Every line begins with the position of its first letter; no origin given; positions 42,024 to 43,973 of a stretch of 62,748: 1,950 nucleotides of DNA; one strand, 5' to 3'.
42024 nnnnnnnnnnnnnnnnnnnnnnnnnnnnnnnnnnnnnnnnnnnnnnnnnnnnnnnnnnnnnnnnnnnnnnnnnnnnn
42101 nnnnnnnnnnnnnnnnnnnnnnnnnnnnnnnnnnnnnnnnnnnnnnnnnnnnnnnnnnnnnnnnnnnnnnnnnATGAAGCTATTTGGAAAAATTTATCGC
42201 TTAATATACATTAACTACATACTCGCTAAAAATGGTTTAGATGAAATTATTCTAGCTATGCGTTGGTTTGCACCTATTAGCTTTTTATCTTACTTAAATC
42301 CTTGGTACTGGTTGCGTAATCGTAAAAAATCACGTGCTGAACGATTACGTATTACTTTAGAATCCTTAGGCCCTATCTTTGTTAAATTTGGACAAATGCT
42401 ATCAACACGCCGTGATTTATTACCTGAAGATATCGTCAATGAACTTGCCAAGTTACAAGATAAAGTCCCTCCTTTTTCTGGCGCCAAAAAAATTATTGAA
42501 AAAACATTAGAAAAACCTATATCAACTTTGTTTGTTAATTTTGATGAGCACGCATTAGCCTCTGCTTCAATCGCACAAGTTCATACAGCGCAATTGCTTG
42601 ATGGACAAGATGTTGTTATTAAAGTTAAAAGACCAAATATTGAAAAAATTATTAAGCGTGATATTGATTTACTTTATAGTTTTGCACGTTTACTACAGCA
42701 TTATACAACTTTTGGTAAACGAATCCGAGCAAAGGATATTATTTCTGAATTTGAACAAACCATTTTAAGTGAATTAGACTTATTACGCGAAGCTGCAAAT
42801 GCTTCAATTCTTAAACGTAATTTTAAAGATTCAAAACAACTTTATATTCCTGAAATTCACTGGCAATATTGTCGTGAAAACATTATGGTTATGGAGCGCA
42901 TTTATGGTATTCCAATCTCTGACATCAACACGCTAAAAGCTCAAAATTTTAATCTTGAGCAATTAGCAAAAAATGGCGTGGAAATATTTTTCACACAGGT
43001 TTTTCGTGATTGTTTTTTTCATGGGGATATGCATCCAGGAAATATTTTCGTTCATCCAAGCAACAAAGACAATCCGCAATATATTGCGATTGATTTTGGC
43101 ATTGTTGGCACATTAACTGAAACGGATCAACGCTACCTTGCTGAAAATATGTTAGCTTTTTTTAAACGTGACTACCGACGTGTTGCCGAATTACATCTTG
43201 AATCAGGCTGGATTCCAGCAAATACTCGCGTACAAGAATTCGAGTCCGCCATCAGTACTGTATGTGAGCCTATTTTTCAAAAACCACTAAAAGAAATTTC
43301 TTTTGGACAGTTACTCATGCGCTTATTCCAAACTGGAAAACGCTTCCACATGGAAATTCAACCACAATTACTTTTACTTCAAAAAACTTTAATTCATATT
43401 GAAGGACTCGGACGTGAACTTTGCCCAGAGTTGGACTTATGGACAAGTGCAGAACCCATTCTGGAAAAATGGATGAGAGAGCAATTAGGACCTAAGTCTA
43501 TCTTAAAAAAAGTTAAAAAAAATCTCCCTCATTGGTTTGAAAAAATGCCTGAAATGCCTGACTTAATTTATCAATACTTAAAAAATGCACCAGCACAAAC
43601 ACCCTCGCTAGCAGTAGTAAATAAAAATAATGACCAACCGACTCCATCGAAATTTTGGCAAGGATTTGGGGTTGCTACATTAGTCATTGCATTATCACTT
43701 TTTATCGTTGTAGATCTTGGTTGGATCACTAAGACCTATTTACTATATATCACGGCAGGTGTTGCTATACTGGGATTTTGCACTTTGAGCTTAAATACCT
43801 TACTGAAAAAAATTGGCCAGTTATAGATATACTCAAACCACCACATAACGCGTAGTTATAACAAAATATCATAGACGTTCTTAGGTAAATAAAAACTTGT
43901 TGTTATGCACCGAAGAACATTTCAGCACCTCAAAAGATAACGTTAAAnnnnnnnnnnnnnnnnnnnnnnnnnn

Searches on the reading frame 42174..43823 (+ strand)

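Call 8: search_protein_families(library=ncbifam, proteins=[window:42174-43823:+])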
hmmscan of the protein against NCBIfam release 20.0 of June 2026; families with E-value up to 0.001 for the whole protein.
window:42174-43823:+ (550 aa): 3 families
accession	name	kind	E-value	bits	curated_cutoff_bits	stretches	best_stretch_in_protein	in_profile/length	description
NF003404.0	PRK04750.1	equivalog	1.3e-222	740.1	667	1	6-507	3-509/529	ubiquinone biosynthesis regulatory protein kinase UbiB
TIGR01982.1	UbiB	equivalog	2e-171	570.4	487.55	1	8-443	2-435/436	2-polyprenylphenol 6-hydroxylase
NF050082.1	ATPase_MABP1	exception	1.2e-25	90.2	800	1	61-367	56-360/435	macrolide-binding ATPase MABP-1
